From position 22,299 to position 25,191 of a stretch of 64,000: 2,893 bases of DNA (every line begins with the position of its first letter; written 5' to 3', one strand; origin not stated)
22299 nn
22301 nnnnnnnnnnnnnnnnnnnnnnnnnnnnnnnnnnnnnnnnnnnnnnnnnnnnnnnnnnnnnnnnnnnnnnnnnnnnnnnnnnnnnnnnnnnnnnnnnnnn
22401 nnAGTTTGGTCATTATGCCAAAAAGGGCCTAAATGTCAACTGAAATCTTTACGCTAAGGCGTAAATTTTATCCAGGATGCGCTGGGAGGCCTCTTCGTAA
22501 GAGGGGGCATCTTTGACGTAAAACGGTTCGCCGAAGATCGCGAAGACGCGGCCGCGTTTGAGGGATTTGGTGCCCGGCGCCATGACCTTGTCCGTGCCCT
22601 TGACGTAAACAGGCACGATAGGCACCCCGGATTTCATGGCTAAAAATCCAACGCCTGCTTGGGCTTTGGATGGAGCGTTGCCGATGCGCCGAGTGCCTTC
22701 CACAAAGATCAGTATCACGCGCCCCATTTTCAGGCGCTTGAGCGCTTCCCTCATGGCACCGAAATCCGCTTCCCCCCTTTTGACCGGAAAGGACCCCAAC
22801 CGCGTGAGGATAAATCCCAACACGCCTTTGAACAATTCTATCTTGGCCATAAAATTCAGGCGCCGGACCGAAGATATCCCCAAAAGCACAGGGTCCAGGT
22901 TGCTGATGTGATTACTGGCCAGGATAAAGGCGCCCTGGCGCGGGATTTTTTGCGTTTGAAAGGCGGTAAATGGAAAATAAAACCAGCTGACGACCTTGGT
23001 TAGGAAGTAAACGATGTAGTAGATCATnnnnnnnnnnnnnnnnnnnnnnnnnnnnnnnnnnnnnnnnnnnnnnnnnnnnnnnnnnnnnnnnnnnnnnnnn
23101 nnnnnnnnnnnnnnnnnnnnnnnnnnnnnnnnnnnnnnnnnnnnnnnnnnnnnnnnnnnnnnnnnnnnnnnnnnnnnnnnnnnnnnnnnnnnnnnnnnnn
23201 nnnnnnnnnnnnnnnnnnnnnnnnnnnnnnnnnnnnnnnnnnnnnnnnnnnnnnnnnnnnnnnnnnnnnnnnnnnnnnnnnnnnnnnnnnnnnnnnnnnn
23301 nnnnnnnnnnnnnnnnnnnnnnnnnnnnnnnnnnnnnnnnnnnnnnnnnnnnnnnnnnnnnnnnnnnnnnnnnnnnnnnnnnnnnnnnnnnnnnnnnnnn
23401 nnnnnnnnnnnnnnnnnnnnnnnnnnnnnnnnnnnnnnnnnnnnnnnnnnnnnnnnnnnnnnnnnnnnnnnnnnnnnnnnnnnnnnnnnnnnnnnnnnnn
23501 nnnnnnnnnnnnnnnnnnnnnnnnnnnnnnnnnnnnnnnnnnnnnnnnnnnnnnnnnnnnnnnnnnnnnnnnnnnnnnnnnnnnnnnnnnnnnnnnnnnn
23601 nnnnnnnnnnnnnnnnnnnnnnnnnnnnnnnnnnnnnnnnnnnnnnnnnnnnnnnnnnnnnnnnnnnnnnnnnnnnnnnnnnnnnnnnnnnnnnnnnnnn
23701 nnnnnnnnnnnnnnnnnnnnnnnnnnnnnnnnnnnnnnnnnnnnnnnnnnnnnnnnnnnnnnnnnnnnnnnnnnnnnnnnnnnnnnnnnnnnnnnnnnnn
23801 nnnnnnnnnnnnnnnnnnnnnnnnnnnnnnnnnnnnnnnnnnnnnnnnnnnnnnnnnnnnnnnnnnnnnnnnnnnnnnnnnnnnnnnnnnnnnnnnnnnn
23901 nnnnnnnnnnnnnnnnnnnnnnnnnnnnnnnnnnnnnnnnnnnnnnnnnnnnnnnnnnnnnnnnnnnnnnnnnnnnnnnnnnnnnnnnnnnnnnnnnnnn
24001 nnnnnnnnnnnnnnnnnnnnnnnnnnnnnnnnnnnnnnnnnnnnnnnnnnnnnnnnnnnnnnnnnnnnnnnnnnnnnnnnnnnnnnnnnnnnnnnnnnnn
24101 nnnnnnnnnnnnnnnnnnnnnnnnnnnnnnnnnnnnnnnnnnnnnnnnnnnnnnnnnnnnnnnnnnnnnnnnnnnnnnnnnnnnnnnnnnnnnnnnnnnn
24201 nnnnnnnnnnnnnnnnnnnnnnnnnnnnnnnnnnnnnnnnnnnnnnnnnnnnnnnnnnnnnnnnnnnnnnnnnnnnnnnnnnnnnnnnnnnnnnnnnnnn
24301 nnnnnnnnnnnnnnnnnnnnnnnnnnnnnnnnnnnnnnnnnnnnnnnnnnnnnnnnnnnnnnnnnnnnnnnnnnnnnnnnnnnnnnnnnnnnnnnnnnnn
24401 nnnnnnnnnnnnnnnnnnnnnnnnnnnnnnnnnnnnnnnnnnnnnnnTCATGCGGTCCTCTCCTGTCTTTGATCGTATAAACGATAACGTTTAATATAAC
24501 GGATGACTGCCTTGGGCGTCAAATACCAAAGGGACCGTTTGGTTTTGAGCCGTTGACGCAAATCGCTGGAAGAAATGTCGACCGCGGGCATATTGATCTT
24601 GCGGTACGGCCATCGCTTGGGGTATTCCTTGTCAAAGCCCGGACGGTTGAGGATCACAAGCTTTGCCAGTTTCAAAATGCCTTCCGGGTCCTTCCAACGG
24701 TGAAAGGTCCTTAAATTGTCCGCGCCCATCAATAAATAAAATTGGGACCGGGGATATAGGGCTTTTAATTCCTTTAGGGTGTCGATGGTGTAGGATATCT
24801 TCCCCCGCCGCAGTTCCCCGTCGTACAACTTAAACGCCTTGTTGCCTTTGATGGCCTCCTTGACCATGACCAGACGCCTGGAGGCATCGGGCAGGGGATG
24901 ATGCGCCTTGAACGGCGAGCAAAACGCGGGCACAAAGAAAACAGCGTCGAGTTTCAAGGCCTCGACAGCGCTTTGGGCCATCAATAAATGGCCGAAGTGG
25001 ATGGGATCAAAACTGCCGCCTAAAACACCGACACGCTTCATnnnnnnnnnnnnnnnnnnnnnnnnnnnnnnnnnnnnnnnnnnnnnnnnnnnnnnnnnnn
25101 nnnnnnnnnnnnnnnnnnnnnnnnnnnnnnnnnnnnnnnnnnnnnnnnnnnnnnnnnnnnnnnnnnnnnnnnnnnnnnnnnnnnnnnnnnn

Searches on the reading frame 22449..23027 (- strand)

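Call 95: search_protein_families(library=pfam, proteins=[window:22449-23027:-], max_evalue=0.001)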
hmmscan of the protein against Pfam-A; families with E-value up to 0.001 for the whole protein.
window:22449-23027:- (192 aa): 1 family
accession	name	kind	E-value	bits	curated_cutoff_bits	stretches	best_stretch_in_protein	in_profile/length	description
PF01553.26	Acyltransferase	-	9.2e-23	80.9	23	1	25-143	7-132/132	Acyltransferase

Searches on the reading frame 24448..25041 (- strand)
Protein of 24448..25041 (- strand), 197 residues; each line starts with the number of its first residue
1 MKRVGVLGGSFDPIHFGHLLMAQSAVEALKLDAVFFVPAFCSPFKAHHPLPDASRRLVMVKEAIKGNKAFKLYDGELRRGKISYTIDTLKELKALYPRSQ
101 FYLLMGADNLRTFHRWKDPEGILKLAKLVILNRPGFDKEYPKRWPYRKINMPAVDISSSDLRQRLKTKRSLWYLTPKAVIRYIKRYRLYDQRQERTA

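Call 95: search_protein_families(library=pfam, proteins=[window:24448-25041:-], max_evalue=0.001)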
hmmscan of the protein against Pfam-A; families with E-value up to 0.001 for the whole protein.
window:24448-25041:- (197 aa): 1 family
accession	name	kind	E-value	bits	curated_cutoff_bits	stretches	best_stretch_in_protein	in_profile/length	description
PF01467.32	CTP_transf_like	-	5.5e-23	82.1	21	1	6-164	1-133/133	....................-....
